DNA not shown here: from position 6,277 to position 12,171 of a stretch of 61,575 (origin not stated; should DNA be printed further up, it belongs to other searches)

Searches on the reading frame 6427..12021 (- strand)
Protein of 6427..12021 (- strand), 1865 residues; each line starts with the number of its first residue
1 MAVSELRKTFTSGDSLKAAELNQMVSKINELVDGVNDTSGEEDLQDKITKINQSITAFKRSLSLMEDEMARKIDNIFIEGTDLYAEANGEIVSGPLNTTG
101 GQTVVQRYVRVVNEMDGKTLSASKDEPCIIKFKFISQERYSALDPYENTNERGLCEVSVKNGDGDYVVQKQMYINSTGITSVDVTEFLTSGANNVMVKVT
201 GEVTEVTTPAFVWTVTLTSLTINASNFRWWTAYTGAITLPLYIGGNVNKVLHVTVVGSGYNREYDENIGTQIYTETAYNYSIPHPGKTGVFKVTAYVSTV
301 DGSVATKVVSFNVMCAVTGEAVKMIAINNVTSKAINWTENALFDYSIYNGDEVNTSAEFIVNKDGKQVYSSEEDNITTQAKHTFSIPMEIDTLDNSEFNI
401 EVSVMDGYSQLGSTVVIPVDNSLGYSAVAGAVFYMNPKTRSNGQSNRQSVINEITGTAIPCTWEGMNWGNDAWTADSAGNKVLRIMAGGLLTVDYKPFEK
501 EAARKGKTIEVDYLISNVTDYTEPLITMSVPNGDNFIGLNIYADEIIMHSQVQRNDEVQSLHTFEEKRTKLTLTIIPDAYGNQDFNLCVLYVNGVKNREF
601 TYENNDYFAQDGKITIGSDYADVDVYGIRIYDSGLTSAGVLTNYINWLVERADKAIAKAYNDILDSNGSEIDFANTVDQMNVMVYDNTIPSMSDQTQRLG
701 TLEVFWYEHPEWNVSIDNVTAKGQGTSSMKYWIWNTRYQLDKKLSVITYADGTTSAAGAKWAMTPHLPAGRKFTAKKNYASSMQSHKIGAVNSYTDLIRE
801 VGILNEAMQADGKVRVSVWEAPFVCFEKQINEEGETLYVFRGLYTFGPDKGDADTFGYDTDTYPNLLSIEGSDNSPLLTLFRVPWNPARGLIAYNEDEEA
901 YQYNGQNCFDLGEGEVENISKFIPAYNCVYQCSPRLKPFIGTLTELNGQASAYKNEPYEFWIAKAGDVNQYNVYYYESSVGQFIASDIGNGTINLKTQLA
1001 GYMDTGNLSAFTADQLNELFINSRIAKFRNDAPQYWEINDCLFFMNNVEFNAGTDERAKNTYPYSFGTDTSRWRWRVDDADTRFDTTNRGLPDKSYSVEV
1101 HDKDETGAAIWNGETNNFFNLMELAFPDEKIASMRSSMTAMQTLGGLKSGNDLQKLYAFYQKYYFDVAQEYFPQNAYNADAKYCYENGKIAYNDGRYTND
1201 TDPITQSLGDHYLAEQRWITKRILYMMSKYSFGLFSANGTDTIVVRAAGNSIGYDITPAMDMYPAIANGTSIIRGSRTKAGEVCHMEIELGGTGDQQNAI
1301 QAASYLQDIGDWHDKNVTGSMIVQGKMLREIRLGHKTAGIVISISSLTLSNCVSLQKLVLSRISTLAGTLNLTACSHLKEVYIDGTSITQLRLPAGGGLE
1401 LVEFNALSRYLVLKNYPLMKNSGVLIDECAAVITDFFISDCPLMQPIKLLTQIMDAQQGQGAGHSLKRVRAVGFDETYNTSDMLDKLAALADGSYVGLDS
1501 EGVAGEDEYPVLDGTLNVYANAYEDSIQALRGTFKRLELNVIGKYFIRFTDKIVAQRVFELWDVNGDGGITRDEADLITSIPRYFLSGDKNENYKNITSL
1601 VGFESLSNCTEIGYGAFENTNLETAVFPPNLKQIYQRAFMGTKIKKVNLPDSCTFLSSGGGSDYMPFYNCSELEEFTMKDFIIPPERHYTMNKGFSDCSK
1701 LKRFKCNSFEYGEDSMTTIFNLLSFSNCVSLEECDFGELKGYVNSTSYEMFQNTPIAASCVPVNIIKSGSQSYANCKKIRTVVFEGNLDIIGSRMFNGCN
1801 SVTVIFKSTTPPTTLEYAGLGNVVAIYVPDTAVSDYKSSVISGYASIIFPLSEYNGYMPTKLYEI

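Call 12: search_protein_families(library=phrogs, proteins=[window:6427-12021:-], max_evalue=0.001)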
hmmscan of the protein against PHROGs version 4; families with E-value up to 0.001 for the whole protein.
window:6427-12021:- (1865 aa): 2 families
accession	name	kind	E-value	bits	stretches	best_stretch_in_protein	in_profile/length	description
phrog_24896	-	unknown function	4.1e-236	787.6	1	11-1069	17-1107/1110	-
phrog_14959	-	unknown function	6.8e-60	203.3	2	182-859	586-1304/2494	-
